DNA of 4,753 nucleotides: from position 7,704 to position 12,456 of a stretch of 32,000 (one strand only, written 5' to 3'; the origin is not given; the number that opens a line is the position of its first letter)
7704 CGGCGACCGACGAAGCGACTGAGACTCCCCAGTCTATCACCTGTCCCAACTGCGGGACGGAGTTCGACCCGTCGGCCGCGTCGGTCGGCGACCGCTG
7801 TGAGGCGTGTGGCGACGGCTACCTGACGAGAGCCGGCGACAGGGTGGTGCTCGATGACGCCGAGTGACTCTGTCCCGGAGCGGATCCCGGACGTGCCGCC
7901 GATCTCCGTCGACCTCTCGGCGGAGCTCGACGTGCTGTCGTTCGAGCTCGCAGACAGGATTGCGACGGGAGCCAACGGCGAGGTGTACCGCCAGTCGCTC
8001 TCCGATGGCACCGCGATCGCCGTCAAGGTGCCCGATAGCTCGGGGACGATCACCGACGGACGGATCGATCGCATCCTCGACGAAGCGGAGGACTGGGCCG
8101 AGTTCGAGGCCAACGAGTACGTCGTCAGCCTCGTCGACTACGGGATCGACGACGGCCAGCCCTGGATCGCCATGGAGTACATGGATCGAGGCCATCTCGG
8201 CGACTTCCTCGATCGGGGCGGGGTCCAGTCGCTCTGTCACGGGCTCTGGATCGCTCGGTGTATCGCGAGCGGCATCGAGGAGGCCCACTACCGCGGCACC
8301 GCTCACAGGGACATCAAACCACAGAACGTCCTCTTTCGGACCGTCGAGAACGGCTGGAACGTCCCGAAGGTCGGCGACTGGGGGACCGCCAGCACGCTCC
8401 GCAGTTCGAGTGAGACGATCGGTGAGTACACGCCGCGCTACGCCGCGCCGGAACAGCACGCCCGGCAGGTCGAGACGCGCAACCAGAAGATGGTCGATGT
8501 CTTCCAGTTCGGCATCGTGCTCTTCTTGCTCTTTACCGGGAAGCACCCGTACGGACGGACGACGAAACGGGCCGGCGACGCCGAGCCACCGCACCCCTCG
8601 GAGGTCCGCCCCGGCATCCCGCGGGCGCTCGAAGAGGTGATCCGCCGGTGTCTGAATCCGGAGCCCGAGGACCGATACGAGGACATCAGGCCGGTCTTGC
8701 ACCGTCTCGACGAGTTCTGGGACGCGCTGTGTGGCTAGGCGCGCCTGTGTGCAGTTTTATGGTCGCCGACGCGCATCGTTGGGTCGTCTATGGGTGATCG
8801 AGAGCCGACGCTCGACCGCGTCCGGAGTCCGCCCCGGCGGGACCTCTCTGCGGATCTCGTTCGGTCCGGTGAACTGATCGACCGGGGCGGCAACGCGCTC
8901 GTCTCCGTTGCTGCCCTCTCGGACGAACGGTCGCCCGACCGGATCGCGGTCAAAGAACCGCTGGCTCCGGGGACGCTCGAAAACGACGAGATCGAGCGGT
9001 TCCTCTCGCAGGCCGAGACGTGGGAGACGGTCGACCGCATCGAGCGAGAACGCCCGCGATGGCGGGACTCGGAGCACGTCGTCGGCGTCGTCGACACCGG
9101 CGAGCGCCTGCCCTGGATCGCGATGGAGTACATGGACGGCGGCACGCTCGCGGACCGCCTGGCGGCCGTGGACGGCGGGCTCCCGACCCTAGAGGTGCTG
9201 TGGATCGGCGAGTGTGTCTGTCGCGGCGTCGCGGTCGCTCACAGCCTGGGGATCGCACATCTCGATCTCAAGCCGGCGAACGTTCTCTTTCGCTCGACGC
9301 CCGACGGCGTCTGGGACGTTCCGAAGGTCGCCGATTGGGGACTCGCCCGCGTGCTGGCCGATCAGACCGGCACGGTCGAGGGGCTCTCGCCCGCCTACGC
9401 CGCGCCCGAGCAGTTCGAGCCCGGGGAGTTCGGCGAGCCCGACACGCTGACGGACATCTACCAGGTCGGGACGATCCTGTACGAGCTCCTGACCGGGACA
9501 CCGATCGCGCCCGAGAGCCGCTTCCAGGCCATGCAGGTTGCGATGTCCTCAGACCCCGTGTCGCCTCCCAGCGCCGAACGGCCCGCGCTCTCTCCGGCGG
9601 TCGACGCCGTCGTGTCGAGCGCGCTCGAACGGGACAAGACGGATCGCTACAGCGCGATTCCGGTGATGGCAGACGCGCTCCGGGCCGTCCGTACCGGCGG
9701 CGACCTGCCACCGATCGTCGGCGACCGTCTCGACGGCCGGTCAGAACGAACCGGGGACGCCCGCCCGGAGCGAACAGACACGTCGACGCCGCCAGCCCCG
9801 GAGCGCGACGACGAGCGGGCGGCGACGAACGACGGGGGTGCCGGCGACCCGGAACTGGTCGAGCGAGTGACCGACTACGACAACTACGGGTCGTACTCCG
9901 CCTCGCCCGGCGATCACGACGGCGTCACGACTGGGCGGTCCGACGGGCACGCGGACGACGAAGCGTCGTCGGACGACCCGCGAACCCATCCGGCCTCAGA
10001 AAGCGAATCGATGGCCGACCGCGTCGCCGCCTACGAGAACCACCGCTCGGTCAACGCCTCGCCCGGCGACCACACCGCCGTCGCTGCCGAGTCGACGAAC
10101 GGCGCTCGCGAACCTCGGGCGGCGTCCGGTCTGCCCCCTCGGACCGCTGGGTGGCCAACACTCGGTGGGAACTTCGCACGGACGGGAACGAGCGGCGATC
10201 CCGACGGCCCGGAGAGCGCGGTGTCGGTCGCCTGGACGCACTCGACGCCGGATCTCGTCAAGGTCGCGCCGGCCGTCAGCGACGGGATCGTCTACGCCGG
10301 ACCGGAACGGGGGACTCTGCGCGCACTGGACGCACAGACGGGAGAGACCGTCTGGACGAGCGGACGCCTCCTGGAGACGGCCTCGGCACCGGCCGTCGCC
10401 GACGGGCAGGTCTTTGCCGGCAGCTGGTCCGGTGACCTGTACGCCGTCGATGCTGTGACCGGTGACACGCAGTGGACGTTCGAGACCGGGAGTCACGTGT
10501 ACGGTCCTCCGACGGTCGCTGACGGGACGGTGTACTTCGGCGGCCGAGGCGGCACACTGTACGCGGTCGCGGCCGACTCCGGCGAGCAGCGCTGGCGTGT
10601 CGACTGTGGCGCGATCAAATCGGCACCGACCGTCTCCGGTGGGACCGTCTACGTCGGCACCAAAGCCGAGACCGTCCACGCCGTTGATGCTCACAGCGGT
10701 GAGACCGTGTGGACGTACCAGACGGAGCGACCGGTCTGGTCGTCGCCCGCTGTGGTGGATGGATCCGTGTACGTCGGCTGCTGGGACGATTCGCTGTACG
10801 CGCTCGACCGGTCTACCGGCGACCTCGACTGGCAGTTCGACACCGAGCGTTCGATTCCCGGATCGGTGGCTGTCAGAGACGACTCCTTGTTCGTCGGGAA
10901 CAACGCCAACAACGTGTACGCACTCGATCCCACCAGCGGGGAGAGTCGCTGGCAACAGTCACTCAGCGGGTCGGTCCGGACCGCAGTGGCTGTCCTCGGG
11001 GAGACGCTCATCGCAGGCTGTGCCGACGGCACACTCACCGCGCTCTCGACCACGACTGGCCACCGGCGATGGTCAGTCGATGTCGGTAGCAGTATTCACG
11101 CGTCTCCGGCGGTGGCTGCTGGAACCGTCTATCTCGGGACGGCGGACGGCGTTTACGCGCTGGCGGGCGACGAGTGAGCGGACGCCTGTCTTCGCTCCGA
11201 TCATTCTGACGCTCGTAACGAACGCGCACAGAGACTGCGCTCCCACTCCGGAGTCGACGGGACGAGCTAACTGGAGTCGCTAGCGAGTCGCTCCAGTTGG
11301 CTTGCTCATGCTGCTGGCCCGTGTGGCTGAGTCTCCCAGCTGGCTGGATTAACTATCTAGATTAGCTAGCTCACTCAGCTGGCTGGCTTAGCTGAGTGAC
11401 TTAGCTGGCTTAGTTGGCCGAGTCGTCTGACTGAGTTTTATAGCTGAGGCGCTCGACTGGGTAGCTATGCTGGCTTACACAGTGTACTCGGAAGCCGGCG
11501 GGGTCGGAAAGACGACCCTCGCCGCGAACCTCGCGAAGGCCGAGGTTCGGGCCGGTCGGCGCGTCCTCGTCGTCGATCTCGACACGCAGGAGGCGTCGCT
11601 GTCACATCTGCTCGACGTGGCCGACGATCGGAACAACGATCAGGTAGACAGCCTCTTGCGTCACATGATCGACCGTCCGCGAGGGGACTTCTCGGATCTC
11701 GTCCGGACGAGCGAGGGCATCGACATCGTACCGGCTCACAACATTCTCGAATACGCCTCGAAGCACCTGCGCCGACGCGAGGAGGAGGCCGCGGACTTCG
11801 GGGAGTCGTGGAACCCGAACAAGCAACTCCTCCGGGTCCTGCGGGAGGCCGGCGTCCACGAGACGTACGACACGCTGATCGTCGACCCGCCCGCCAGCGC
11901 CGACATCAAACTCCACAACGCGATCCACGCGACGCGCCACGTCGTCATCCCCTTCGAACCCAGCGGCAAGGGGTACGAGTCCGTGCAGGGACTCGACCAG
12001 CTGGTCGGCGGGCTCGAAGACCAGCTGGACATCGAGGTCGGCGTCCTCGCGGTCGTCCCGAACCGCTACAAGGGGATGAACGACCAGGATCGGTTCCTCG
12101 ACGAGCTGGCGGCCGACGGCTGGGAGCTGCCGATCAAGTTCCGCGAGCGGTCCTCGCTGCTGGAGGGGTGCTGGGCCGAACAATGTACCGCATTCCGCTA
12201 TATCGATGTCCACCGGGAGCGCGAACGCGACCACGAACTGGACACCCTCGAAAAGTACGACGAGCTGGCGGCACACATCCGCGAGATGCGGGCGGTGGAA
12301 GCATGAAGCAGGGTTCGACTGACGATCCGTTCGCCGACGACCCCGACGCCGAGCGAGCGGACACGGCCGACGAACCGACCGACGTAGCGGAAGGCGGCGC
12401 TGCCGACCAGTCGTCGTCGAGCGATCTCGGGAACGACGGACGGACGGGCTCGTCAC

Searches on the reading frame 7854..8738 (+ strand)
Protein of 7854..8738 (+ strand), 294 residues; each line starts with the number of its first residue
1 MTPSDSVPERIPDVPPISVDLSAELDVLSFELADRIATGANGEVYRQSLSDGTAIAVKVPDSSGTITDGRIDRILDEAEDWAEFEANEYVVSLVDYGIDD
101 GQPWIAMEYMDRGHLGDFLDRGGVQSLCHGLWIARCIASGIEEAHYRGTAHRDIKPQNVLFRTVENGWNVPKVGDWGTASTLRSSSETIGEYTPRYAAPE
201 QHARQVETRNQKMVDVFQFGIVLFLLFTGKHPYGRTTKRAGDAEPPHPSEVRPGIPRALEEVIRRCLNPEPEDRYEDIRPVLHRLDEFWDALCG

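Call 17: search_protein_families(library=padloc, proteins=[window:7854-8738:+], max_evalue=0.01)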
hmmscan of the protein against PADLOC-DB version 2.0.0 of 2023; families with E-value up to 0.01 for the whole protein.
window:7854-8738:+ (294 aa): 34 families (the best 25 are shown)
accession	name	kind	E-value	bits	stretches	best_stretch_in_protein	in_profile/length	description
PDLC04138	mad6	-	7.2e-42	142.1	1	30-290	53-315/659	mads_6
PDLC04053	PD-T4-6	-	1.1e-38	131.4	1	30-286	11-269/311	-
PDLC04042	PD-T4-6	-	1.3e-38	131.3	1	29-288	10-272/292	-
PDLC04043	PD-T4-6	-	3e-33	113.6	1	30-283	17-272/452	-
PDLC04047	PD-T4-6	-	2.6e-32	110.2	1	30-285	12-269/327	-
PDLC04054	PD-T4-6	-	1.1e-31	108.6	1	30-286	12-271/347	-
PDLC04041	PD-T4-6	-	6.9e-31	105.9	1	28-282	28-287/443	-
PDLC04061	PD-T4-6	-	7.8e-31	106.1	1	30-279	18-274/510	-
PDLC04039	PD-T4-6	-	7.3e-29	99.1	1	30-276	16-263/458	-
PDLC04060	PD-T4-6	-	2.5e-28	97.2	1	30-281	10-262/486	-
PDLC03920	MkoA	-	5.4e-28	95.8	1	30-292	10-281/1112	-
PDLC04057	PD-T4-6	-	1.4e-27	94.8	1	31-285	11-267/443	-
PDLC04048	PD-T4-6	-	5.2e-27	93.1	1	31-281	13-265/354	-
PDLC01088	C3a189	-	2.5e-26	90.5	1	52-278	22-251/840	kinase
PDLC04050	PD-T4-6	-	3.3e-24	83.6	1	53-284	89-322/480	-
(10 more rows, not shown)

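Call 49: search_protein_families(library=pfam, proteins=[window:7854-8738:+], max_evalue=0.001)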
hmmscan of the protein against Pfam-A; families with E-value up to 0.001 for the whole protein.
window:7854-8738:+ (294 aa): 2 families
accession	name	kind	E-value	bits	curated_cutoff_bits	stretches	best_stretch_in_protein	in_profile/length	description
PF00069.31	Pkinase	-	5.1e-31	108.5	31.7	1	31-275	2-252/263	Protein kinase domain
PF07714.23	PK_Tyr_Ser-Thr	-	8.1e-25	88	23.1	1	31-275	2-249/258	Protein tyrosine and serine/threonine kinase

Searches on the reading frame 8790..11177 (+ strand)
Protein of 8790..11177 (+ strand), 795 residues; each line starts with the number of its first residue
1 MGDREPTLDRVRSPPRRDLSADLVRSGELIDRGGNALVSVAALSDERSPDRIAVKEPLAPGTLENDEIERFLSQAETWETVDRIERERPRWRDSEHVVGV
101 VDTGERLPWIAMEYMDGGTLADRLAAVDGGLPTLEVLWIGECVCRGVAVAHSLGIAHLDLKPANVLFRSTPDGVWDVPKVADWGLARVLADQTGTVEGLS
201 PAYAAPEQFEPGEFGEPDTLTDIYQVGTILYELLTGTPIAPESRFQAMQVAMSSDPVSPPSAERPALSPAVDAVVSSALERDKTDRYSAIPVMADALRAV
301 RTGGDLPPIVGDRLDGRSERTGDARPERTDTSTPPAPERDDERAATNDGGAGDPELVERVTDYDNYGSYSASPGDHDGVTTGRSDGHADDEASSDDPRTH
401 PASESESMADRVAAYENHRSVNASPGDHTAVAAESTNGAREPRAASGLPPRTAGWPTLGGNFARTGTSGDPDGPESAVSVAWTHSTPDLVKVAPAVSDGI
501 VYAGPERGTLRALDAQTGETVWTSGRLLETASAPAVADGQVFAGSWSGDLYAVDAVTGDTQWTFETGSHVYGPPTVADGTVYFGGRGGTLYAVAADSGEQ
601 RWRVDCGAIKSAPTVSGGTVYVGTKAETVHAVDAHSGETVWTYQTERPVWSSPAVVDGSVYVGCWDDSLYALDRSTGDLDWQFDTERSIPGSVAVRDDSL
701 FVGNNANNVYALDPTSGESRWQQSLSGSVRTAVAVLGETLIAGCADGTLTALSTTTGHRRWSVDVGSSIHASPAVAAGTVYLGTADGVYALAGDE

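Call 3: search_protein_families(library=pfam, proteins=[window:8790-11177:+], max_evalue=0.01)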
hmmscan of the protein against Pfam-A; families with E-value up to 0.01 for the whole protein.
window:8790-11177:+ (795 aa): 7 families
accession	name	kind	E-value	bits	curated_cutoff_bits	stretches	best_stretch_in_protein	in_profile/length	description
PF13360.13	PQQ_2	-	3.4e-90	302.2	27.6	5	587-726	2-147/233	Outer membrane protein assembly factor BamB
PF13570.13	Beta-prop_ACSF4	-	3.9e-54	184.7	133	2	485-658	7-186/329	Beta-alanine-activating enzyme, beta-propeller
PF00069.31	Pkinase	-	4.3e-25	89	31.7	1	108-293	73-258/263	Protein kinase domain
PF01011.28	PQQ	-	9.6e-24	84.4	26.7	1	609-646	49-86/595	Glucose/ethanol/alcohol dehydrogenase, beta-propeller domain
PF07714.23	PK_Tyr_Ser-Thr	-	1.5e-13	51.1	23.1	1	97-286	66-248/258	Protein tyrosine and serine/threonine kinase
PF25293.1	Beta-prop_EMC1_N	-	0.00045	20.4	34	0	660-768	34-150/219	EMC1 N-terminal beta-propeller domain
PF23727.1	Beta-prop_FAM234A_B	-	0.002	17.1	26.4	0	586-646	61-119/467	FAM234A/B beta-propeller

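Call 17: search_protein_families(library=padloc, proteins=[window:8790-11177:+], max_evalue=0.01)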
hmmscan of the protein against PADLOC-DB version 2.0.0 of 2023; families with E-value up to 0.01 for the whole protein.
window:8790-11177:+ (795 aa): 30 families (the best 25 are shown)
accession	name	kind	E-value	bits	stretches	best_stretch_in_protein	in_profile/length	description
PDLC04042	PD-T4-6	-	6.5e-40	135.6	1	28-302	15-274/292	-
PDLC04053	PD-T4-6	-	3.1e-37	126.7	1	95-307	69-278/311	-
PDLC04054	PD-T4-6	-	1.8e-35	121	1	95-349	70-319/347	-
PDLC04138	mad6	-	2.7e-33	113.8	1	66-295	94-309/659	mads_6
PDLC04061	PD-T4-6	-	3.3e-31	107.4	1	96-340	77-325/510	-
PDLC04043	PD-T4-6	-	4.5e-31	106.4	1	94-300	74-277/452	-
PDLC04060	PD-T4-6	-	2.9e-30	103.6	1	80-313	51-282/486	-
PDLC04052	PD-T4-6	-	6.7e-30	102.7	1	97-303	71-279/496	-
PDLC04040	PD-T4-6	-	6.7e-29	99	1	104-303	74-268/547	-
PDLC04041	PD-T4-6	-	1.1e-28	98.7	1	93-300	86-293/443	-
PDLC04057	PD-T4-6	-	6.7e-26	89.3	1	94-300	67-270/443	-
PDLC04039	PD-T4-6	-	6.5e-25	86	1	95-358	74-336/458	-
PDLC04048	PD-T4-6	-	3.1e-24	84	1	78-298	52-270/354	-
PDLC04047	PD-T4-6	-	1.1e-23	81.8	1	31-298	19-270/327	-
PDLC04055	PD-T4-6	-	4.9e-20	69.8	1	109-302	148-337/496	-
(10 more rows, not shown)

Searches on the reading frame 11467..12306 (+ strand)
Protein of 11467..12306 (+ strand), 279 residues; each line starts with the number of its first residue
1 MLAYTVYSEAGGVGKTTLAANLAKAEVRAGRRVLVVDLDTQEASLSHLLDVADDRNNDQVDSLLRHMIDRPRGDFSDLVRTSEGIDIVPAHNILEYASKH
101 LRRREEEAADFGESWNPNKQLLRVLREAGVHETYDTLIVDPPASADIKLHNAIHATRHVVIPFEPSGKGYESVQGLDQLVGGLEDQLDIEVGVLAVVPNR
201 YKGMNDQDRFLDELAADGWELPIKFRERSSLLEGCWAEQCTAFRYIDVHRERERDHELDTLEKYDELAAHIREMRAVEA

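Call 3: search_protein_families(library=pfam, proteins=[window:11467-12306:+], max_evalue=0.01)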
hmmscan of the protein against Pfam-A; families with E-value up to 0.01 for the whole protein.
window:11467-12306:+ (279 aa): 9 families
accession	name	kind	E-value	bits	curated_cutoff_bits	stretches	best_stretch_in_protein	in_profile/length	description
PF13614.12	AAA_31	-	1e-19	71.6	27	1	6-181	6-162/177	AAA domain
PF01656.29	CbiA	-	1e-15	58.2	25.4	1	5-215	2-97/125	CobQ/CobB/MinD/ParA nucleotide binding domain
PF10609.15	ParA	-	6.7e-09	36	27.1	1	5-150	7-129/246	NUBPL iron-transfer P-loop NTPase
PF09140.17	MipZ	-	1.4e-06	28.3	20.7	1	8-51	7-50/262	ATPase MipZ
PF06564.18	CBP_BcsQ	-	2.4e-05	24.4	21.3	1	10-155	10-137/234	Cellulose biosynthesis protein BcsQ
PF16575.11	CLP1_P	-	0.00035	20.9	26.6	1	12-46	4-38/188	mRNA cleavage and polyadenylation factor CLP1 P-loop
PF00142.24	Fer4_NifH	-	0.00097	19.1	25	1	10-50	8-48/271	4Fe-4S iron sulfur cluster binding proteins, NifH/frxC family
PF02374.21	ArsA_ATPase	-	0.0015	18.3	24.3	1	10-61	9-59/305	Anion-transporting ATPase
PF00448.28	SRP54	-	0.0091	16.1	22.7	0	12-43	11-42/196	SRP54-type protein, GTPase domain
